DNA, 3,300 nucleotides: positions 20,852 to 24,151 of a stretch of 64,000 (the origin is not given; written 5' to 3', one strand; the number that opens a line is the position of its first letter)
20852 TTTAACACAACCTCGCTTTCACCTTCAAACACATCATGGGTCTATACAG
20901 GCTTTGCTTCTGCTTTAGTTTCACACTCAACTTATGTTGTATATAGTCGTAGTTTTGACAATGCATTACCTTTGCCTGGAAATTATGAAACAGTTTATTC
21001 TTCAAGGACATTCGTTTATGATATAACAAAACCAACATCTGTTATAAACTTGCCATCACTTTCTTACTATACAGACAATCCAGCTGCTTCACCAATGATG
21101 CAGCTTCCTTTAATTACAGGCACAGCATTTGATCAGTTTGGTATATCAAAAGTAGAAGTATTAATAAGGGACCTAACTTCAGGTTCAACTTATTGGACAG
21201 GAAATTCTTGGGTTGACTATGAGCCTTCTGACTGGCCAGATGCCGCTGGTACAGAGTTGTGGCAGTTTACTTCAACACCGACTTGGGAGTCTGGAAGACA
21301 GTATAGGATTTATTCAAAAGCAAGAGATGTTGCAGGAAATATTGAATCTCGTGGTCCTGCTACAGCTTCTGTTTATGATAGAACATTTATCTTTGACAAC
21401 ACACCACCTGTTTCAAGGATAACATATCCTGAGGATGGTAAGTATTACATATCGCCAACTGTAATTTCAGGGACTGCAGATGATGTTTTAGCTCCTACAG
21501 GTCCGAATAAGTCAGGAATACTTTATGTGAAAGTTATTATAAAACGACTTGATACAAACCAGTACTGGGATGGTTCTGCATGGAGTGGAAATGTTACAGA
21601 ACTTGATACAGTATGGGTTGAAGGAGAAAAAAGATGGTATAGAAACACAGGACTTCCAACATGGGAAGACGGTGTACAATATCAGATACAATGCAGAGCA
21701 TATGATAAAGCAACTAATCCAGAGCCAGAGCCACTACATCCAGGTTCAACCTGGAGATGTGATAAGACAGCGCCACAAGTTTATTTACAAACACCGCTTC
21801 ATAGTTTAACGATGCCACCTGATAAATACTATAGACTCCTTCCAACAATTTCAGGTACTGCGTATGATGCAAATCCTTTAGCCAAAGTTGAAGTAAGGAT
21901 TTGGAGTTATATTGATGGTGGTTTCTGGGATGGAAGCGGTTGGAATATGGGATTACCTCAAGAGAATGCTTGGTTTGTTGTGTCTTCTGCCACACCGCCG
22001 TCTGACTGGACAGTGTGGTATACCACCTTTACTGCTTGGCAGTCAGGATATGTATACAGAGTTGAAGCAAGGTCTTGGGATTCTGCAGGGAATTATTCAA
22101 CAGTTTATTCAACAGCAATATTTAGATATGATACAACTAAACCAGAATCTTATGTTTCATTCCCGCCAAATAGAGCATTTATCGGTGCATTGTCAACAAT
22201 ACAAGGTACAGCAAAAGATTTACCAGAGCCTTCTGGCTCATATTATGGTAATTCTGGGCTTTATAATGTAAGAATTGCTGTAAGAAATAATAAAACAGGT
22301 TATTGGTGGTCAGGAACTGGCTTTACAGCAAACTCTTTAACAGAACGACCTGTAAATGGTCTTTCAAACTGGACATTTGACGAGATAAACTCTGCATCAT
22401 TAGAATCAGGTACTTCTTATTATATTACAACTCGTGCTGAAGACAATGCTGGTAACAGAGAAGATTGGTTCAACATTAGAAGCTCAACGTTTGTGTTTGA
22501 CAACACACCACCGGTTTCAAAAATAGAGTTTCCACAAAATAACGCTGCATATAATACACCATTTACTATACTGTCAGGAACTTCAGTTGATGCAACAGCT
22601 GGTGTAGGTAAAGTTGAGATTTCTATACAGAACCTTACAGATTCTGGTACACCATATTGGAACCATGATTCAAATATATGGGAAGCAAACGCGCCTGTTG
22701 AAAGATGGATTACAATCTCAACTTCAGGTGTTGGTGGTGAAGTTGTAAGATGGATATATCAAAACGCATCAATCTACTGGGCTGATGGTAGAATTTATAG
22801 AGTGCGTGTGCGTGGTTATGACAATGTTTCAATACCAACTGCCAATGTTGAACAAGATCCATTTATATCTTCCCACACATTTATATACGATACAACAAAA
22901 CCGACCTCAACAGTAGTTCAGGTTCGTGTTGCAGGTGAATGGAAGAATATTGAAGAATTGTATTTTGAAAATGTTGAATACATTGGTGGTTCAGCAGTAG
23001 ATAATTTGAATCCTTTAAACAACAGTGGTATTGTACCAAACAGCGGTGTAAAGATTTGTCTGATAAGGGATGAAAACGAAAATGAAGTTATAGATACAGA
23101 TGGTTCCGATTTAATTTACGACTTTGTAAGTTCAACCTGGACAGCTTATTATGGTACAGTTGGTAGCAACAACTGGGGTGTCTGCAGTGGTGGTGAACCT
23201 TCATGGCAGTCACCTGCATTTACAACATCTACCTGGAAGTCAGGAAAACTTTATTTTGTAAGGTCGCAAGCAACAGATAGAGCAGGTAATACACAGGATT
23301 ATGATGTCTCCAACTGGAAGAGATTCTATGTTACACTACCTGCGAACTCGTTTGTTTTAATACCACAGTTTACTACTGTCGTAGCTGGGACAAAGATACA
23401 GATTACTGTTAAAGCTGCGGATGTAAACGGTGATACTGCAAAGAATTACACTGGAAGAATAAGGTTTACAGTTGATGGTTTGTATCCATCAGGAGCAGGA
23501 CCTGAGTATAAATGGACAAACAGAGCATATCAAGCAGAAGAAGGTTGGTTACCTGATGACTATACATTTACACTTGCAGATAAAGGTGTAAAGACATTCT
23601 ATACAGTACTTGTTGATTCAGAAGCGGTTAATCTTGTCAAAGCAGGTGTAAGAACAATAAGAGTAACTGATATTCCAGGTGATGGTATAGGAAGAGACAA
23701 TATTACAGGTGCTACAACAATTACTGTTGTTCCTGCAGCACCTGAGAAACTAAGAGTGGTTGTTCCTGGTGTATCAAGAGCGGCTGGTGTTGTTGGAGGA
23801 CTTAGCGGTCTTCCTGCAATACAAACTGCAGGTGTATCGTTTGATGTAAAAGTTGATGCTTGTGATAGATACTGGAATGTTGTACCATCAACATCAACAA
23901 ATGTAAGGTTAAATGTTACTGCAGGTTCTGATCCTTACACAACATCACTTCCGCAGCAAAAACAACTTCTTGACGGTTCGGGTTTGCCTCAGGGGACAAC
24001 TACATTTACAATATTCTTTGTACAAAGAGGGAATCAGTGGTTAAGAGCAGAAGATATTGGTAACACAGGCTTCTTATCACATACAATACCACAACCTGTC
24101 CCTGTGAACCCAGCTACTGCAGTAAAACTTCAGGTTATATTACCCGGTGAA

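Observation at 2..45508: Giant (>15,168-aa) multi-zone surface protein gene occupying 71% of the window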

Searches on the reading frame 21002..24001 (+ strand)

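Call 5: search_protein_families(library=pfam, proteins=[window:21002-24001:+], max_evalue=0.01)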
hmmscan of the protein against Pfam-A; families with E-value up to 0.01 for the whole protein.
window:21002-24001:+ (1000 aa): 2 families
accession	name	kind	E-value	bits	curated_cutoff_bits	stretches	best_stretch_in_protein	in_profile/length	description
PF17957.7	Big_7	-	1.2e-07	32.7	24.1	0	504-544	1-41/70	Bacterial Ig domain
PF19077.6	Big_13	-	2e-06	28.6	27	0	85-118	62-94/102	Bacterial Ig-like domain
